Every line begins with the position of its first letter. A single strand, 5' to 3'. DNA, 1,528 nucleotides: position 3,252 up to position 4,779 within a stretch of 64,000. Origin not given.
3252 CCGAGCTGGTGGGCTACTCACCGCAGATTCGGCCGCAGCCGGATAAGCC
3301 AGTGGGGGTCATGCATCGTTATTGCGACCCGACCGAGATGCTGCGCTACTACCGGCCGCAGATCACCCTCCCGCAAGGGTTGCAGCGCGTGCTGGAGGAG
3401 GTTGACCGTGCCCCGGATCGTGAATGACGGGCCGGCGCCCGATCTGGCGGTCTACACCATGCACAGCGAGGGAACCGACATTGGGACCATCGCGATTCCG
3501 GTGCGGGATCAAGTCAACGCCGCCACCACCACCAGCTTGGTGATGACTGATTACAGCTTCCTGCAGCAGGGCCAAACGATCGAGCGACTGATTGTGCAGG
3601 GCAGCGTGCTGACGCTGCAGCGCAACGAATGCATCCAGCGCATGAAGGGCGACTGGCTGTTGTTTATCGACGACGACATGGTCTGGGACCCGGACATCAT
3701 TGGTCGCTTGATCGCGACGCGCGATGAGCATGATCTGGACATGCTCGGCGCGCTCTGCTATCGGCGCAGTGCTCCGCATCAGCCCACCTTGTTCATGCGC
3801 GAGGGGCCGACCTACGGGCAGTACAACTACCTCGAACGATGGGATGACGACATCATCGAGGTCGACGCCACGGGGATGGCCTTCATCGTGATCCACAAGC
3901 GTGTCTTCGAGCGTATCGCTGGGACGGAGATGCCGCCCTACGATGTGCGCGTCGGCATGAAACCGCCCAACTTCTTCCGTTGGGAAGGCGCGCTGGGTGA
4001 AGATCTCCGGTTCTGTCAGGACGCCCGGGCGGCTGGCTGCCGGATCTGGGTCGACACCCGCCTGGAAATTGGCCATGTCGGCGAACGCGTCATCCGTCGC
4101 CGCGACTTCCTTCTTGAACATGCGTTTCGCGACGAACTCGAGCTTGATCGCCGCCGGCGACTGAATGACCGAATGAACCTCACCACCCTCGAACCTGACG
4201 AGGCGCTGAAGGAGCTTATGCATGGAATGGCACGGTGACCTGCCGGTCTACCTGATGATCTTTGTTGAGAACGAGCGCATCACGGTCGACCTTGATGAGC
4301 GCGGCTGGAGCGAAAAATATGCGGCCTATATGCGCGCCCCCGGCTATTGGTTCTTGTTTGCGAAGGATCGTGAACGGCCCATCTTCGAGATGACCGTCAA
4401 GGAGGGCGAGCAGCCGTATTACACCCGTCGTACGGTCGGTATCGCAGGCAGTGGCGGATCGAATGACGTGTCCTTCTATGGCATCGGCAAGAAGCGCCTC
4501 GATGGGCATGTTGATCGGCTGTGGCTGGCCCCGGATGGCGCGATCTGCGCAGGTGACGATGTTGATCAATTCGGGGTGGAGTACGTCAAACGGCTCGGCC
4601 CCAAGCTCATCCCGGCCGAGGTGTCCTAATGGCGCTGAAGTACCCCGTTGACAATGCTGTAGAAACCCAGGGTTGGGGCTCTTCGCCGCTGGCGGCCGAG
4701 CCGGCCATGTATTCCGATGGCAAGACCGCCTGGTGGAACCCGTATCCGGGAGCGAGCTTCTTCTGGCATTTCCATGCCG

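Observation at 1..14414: Sugar-modification gene cluster embedded in the virion module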

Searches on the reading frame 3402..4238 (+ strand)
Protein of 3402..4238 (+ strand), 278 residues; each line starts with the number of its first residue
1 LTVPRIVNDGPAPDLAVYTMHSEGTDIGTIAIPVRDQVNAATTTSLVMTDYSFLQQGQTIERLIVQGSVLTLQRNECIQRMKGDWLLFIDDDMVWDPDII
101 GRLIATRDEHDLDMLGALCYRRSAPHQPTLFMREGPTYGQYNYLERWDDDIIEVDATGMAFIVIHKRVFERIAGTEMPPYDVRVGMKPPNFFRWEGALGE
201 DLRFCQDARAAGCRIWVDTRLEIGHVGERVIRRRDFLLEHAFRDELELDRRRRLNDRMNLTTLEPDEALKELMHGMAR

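Call 4: search_protein_families(library=pfam, proteins=[window:3402-4238:+], max_evalue=0.01)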
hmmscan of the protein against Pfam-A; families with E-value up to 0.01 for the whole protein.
window:3402-4238:+ (278 aa): 2 families
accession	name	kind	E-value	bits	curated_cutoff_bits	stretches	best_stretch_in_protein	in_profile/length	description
PF00535.33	Glycos_transf_2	-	2.1e-07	31.5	23.3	1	73-127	69-123/168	Glycosyl transferase family 2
PF13641.12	Glyco_tranf_2_3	-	5.5e-06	27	27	1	75-217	79-203/230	Glycosyltransferase like family 2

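Call 7: search_protein_families(library=phrogs, proteins=[window:3402-4238:+], max_evalue=0.001)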
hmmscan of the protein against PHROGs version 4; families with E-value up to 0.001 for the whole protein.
window:3402-4238:+ (278 aa): 4 families
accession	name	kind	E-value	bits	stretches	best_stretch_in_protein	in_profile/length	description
phrog_1574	-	unknown function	1.1e-17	65.6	1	30-231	17-234/240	-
phrog_12406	-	moron, auxiliary metabolic gene and host takeover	8.6e-09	36.2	1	84-236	61-204/242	glycosyltransferase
phrog_34859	-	moron, auxiliary metabolic gene and host takeover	1.6e-07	32.2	1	55-226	36-213/247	glycosyltransferase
phrog_14775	-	moron, auxiliary metabolic gene and host takeover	0.00058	20.5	1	72-117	52-96/203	glycosyltransferase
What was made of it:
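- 3402..4238 (+): GT2 (GT-A) glycosyltransferase with a DDD motif, 278 aa. PF00535 and PF13641 (call 4). phrog_1574, 12406 and 34859 (call 7).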

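Call 17: find_related_loci(query=window:3402-4238:+, collection=viral_contigs, flank=10000)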
Query window:3402-4238:+ (278 aa) in viral_contigs; peptide patterns used: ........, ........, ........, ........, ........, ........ (x = any residue, [..] = any of these).
3 stretches matched a pattern; 1 encode a relative of the query (tblastn E <= 1e-3); 1 distinct loci.
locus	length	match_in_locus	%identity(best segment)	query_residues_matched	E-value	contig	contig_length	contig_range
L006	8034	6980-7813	100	1-278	0e+0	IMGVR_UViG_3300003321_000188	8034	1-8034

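Call 30: search_dna_similar(query=L006:3454-4167:+, collection=phages, mode=protein, max_rows=30, rows=spread)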
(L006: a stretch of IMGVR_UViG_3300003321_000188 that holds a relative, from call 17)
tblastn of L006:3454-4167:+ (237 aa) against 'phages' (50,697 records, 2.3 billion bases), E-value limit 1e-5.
Records with a match: 71; places in all: 71; records where one place covers at least 80% of the query: 71.
Best place of each record, by identity: <60% 71.
By first word of the organism name: Streptomyces 63; Arthrobacter 4; Actinoplanes 2; Pelagibacter 2.
By host as written in the record: Streptomyces griseus ATCC 10137 26; Streptomyces lividans JI 1326 15; Streptomyces viridochromogenes DSM40736 6; Streptomyces sanglieri UNT16F27A 4; Streptomyces griseofuscus ATCC 23916 3; Streptomyces mirabilis NRRL B-2400 3; - 3; Arthrobacter globiformis NRRL B-2979 SEA 2; and 6 more.
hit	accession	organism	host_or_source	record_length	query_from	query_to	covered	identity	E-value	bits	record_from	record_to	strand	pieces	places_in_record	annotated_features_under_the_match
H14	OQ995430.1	Streptomyces phage Kenrey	Streptomyces griseus ATCC 10137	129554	1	222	94%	37.8%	1e-36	141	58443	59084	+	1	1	80: glycosyltransferase | 79: glycosyltransferase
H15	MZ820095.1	Streptomyces phage Karp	Streptomyces viridochromogenes DSM40736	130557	1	223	94%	37.2%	2e-35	138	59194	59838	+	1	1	76: glycosyltransferase | 75: glycosyltransferase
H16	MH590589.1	Streptomyces phage SparkleGoddess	Streptomyces griseus ATCC 10137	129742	1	223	94%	37.2%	3e-35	137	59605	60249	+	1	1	78: glycosyltransferase | 77: glycosyltransferase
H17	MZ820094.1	Streptomyces phage Jada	Streptomyces viridochromogenes DSM40736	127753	1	222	94%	37.4%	4e-35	137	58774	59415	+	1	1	79: glycosyltransferase | 78: glycosyltransferase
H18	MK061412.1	Streptomyces phage Gilson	Streptomyces griseofuscus ATCC 23916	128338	1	222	94%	37.4%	4e-35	137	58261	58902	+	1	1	79: glycosyltransferase | 78: glycosyltransferase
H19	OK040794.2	Arthrobacter phage Atuin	Arthrobacter globiformis NRRL B-2979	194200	2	223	94%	37.1%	1e-31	127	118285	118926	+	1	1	170: glycosyltransferase | 171: nucleotidyl transferase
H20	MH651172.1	Streptomyces phage Comrade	Streptomyces griseus ATCC 10137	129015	1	223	94%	36.8%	2e-34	135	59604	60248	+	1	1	78: glycosyltransferase | 77: glycosyltransferase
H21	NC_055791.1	Streptomyces phage EGole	Streptomyces griseus ATCC 10137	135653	3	224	94%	36.5%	7e-32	128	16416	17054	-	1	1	36: glycosyltransferase | 35: bifunctional heptose 7-phosphate kinase/heptose 1-phosphate ...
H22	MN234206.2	Arthrobacter phage Racecar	Arthrobacter globiformis NRRL B-2979 SEA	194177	5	223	92%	36.8%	6e-33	131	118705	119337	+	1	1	178: glycosyltransferase | 179: nucleotidyl transferase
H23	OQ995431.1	Streptomyces phage Patelgo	Streptomyces mirabilis NRRL B-2400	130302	1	222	94%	35.6%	3e-33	132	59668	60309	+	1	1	78: glycosyltransferase | 77: glycosyltransferase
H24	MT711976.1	Streptomyces phage Coruscant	Streptomyces venezuelae ATCC 10712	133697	1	220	93%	35.5%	7e-30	122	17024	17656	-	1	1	glycosyltransferase (x2)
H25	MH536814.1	Streptomyces phage Blueeyedbeauty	Streptomyces griseus ATCC 10137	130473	1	224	95%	34.8%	7e-35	137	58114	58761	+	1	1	77: glycosyltransferase | 78: nucleotidyltransferase | 76: glycosyltransferase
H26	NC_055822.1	Streptomyces phage Daubenski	Streptomyces griseus ATCC 10137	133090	2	220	92%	35.2%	2e-28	118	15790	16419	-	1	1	35: glycosyltransferase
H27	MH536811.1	Streptomyces phage Annadreamy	Streptomyces griseus ATCC 10137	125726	1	224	95%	34.4%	2e-33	132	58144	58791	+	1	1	76: glycosyltransferase | 77: nucleotidyltransferase | 75: glycosyltransferase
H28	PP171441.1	Streptomyces phage Mandalore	soil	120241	1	220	93%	35.0%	3e-30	123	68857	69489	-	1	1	record has no annotation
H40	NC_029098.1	Streptomyces phage Jay2Jay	Streptomyces lividans JI1326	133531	5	224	93%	32.6%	3e-27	115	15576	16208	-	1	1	38: glycosyltransferase | 37: bifunctional heptose 7-phosphate kinase/heptose 1-phosphate ...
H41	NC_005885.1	Actinoplanes phage phiAsp2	Actinoplanes sp. SN223/29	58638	3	210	88%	34.2%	5e-29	119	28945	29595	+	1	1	DNA methyltransferase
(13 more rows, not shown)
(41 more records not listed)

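Call 31: search_dna_similar(query=window:3402-4238:+, collection=phages, mode=protein, max_rows=30, rows=spread)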
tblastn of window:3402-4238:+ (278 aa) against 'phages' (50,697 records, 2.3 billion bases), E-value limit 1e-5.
Records with a match: 39; places in all: 39; records where one place covers at least 80% of the query: 1.
Best place of each record, by identity: <60% 39.
By first word of the organism name: Mycobacterium 35; Caudoviricetes 2; Marine 2.
By host as written in the record: Mycobacterium smegmatis mc2 155 31; - 5; Mycobacterium smegmatis mc#155 2; Mycobacterium smegmatis mc2155 1.
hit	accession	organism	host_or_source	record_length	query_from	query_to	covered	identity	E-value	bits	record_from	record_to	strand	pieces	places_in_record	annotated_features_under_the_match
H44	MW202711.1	Caudoviricetes sp.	Manatee Spring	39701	21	233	77%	27.0%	1e-9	64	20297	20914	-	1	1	putative glycosyltransferase | hypothetical protein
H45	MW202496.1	Caudoviricetes sp.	Manatee Spring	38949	30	234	74%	27.8%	4e-7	57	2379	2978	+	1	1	putative glycosyltransferase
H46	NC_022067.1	Mycobacterium phage Wanda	Mycobacterium smegmatis mc2 155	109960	37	236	72%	23.9%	3e-7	57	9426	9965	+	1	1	15: glycosyltransferase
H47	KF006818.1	Mycobacterium phage Wanda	Mycobacterium smegmatis mc2 155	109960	37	236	72%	23.9%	3e-7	57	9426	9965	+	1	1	15: glycosyltransferase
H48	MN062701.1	Mycobacterium phage Dallas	Mycobacterium smegmatis mc2 155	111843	37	236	72%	23.9%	3e-7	57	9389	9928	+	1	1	14: glycosyltransferase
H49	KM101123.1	Mycobacterium phage Minerva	Mycobacterium smegmatis mc2 155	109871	37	236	72%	23.9%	4e-7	57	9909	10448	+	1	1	14: glycosyltransferase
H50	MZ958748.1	Mycobacterium phage JuicyJay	Mycobacterium smegmatis mc#155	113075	37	236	72%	23.9%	4e-7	57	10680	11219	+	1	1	16: glycosyltransferase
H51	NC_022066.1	Mycobacterium phage Redno2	Mycobacterium smegmatis mc2 155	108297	37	236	72%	23.4%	2e-7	58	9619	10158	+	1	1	14: glycosyltransferase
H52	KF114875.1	Mycobacterium phage Redno2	Mycobacterium smegmatis mc2 155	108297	37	236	72%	23.4%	2e-7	58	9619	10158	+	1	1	14: hypothetical protein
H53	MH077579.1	Mycobacterium phage Halley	Mycobacterium smegmatis mc2 155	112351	37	236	72%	23.4%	2e-7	58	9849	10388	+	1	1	15: glycosyltransferase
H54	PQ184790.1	Mycobacterium phage Dove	Mycobacterium smegmatis mc2 155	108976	37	236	72%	23.4%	2e-7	57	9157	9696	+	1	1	12: glycosyltransferase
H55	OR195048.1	Mycobacterium phage Bombitas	Mycobacterium smegmatis mc2 155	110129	37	236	72%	23.4%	2e-7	57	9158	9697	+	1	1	12: glycosyltransferase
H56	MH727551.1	Mycobacterium phage Kalah2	Mycobacterium smegmatis mc2 155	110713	37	236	72%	23.4%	2e-7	57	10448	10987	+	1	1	15: glycosyltransferase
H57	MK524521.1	Mycobacterium phage Schatzie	Mycobacterium smegmatis mc2 155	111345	37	236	72%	23.4%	2e-7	57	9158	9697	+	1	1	13: glycosyltransferase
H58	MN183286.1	Mycobacterium phage Yeet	Mycobacterium smegmatis mc2 155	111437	37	236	72%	23.4%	2e-7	57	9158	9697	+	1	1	13: glycosyltransferase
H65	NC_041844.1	Mycobacterium phage Optimus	Mycobacterium smegmatis mc2 155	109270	29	236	75%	21.6%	3e-7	57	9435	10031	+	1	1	12: glycosyltransferase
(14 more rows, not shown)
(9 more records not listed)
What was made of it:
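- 3402..4238 (+): It is 21-24% identical to the gp12-type GT of cluster J mycobacteriophages (call 31).
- On Actinobacteriophage virion-glycosylation systems (Che8 / Corndog / Myrna type): GT homologues occur in Streptomyces, Arthrobacter and Mycobacterium phages (calls 30, 31).
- Closest known: Cluster J mycobacteriophages. Same: The window GT2 is a distant homologue of the gp12-type GT at 21-24% identity (call 31).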

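Call 32: get_annotated_region(hit=H65, flank=9000)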
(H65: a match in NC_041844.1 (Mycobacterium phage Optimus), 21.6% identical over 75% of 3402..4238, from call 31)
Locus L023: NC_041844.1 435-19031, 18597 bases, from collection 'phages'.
description: Mycobacterium phage Optimus, complete genome.
organism: Mycobacterium phage Optimus (NCBI taxid 2922218)
taxonomy: Viruses; Duplodnaviria; Heunggongvirae; Uroviricota; Caudoviricetes; Omegavirus; Omegavirus optimus
host: Mycobacterium smegmatis mc2 155; source: soil; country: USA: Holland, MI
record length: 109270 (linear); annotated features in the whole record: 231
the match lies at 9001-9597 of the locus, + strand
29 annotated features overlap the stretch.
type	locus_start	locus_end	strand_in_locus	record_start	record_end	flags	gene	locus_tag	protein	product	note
CDS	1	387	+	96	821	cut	1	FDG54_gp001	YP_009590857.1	HNH endonuclease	gp1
CDS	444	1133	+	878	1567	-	2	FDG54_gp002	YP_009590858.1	terminase large subunit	gp2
CDS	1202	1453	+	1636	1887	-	3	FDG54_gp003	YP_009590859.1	terminase large subunit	gp3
CDS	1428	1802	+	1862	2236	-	4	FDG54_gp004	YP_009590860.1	HNH endonuclease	gp4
CDS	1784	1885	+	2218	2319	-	5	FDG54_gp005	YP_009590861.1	hypothetical protein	gp5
CDS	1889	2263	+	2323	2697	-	6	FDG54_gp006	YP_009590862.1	terminase small subunit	gp6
CDS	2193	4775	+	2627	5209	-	7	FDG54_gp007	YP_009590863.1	exonuclease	gp7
CDS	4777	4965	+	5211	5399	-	8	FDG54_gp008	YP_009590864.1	membrane protein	gp8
CDS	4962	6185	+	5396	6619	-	9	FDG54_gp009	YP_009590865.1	portal protein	gp9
CDS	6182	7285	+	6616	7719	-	10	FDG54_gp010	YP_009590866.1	head maturation protease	gp10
CDS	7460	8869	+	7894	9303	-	11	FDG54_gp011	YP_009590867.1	major head protein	gp11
CDS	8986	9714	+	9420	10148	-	12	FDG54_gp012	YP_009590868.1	glycosyltransferase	gp12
CDS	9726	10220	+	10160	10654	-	13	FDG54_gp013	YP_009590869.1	kinase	gp13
CDS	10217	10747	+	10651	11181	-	14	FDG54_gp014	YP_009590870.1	methyltransferase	gp14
CDS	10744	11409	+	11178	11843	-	15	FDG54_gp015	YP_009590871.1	glycosyltransferase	gp15; glycosyltransferase domain; glyscosyltransferase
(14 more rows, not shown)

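Call 33: get_annotated_region(hit=H40, flank=9000)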
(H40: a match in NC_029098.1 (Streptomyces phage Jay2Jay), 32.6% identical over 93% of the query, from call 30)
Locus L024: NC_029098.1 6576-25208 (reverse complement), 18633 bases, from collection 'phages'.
description: Streptomyces phage Jay2Jay, complete genome.
organism: Streptomyces phage Jay2Jay (NCBI taxid 1556290)
taxonomy: Viruses; Duplodnaviria; Heunggongvirae; Uroviricota; Caudoviricetes; Stanwilliamsviridae; Boydwoodruffvirinae; Samistivirus; Samistivirus jay2jay
host: Streptomyces lividans JI1326; source: soil; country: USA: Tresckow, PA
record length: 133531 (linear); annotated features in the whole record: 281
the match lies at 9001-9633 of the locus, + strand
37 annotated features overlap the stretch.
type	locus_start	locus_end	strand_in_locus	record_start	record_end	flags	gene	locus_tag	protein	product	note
CDS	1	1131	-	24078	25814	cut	50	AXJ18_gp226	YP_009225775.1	hypothetical protein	-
CDS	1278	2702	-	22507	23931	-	49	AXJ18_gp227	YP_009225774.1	endolysin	endolysin, putative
CDS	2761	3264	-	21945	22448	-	48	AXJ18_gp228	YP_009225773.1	endonuclease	restriction endonuclease, putative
CDS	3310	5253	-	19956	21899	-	47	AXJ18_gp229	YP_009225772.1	ribonucleotide reductase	Ribonucleotide reductase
CDS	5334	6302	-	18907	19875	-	46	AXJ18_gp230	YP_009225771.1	glycosyltransferase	glycosyl transferase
CDS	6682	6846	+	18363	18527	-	45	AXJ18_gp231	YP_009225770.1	hypothetical protein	-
CDS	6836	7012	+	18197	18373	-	44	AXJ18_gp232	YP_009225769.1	hypothetical protein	-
CDS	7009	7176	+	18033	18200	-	43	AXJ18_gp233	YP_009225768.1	hypothetical protein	-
CDS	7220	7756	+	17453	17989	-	42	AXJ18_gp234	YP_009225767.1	transglycosylase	hydrolase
CDS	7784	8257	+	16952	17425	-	41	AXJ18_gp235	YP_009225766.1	HNH endonuclease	-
tRNA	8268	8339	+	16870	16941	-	40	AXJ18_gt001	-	tRNA-Thr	tRNA-Thr(cgt)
CDS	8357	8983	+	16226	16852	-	39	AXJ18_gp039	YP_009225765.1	glycosyltransferase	-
CDS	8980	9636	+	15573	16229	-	38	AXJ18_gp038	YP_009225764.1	glycosyltransferase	Pas34-like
CDS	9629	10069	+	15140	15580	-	37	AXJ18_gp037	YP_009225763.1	bifunctional heptose 7-phosphate kinase/heptose 1-phosphate adenyltransferase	nucleotidyltransferase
CDS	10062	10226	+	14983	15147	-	36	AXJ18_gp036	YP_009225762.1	hypothetical protein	-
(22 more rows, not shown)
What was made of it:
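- Its Streptomyces-phage relatives lie near ThyX and RNR genes (call 33).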

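Call 34: search_protein_families(library=pfam, proteins=[L006:2761-3249:+, L006:3454-4167:+], max_evalue=0.01)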
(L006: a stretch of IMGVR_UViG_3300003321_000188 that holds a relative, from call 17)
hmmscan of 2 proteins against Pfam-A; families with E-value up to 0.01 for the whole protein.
L006:2761-3249:+ (162 aa): 0 families

L006:3454-4167:+ (237 aa): 0 families

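Call 35: search_protein_families(library=ncbifam, proteins=[L006:3454-4167:+, window:3402-4238:+], max_evalue=0.01)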
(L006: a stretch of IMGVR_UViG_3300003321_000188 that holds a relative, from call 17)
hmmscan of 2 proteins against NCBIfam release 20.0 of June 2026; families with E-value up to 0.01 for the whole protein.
L006:3454-4167:+ (237 aa): 0 families

window:3402-4238:+ (278 aa): 3 families
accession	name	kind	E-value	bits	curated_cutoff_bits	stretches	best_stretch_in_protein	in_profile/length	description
NF038299.1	EPS_HpsN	equivalog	8.6e-06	24.9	425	1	51-100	50-99/317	hormogonium polysaccharide biosynthesis glycosyltransferase HpsN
NF041875.1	EPS_EpsD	equivalog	0.0013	18.2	370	1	73-128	70-126/325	exopolysaccharide biosynthesis glycosyltransferase EpsD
NF041394.1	GtaseAglG_Halo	equivalog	0.0098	15.2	440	0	70-116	70-116/304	glucosyl-dolichyl phosphate glucuronosyltransferase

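Call 47: search_solved_structures(query=window:3402-4238:+, max_evalue=0.01)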
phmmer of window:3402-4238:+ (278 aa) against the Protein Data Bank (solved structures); distinct sequences matched with E-value up to 0.01: 0.

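Call 54: search_solved_structures(query=A4, max_evalue=1)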
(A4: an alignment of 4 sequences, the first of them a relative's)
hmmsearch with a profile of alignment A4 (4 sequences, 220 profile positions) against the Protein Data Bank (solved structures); distinct sequences matched with E-value up to 1: 2.
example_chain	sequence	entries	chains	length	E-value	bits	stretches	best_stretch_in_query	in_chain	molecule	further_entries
9jma_A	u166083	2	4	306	4.9e-05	26.7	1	1-97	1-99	GalNAc(5)-diNAcBac-PP-undecaprenol beta-1,3-glucosyltransferase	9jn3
4fix_A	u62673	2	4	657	0.29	14.3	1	5-96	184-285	UDP-galactofuranosyl transferase GlfT2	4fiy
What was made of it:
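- The GT-A profile weakly hits a lipid-linked-oligosaccharide GT (call 54). The GT-A profile weakly matches a lipid-linked-oligosaccharide GT (call 54).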

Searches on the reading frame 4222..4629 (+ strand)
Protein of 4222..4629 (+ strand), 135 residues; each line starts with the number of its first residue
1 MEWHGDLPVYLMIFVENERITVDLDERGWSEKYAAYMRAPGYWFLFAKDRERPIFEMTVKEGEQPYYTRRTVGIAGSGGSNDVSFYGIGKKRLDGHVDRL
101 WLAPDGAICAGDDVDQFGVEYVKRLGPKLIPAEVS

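Call 4: search_protein_families(library=pfam, proteins=[window:4222-4629:+], max_evalue=0.01)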
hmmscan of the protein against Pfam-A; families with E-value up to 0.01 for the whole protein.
window:4222-4629:+ (135 aa): 0 families

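Call 7: search_protein_families(library=phrogs, proteins=[window:4222-4629:+], max_evalue=0.001)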
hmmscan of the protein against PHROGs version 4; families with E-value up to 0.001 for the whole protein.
window:4222-4629:+ (135 aa): 0 families

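Call 35: search_protein_families(library=ncbifam, proteins=[window:4222-4629:+], max_evalue=0.01)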
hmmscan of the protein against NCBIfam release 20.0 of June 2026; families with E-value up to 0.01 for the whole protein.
window:4222-4629:+ (135 aa): 0 families

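Call 113: search_protein_families(library=pfam, proteins=[window:4222-4629:+], max_evalue=0.01)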
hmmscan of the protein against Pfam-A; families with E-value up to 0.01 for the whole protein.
window:4222-4629:+ (135 aa): 0 families
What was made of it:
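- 4222..4629 (+): 135-aa protein of unknown function. It is the constant partner of the GT2 and of the repeat fibre. It has no family hit (calls 4, 7, 35, 113).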
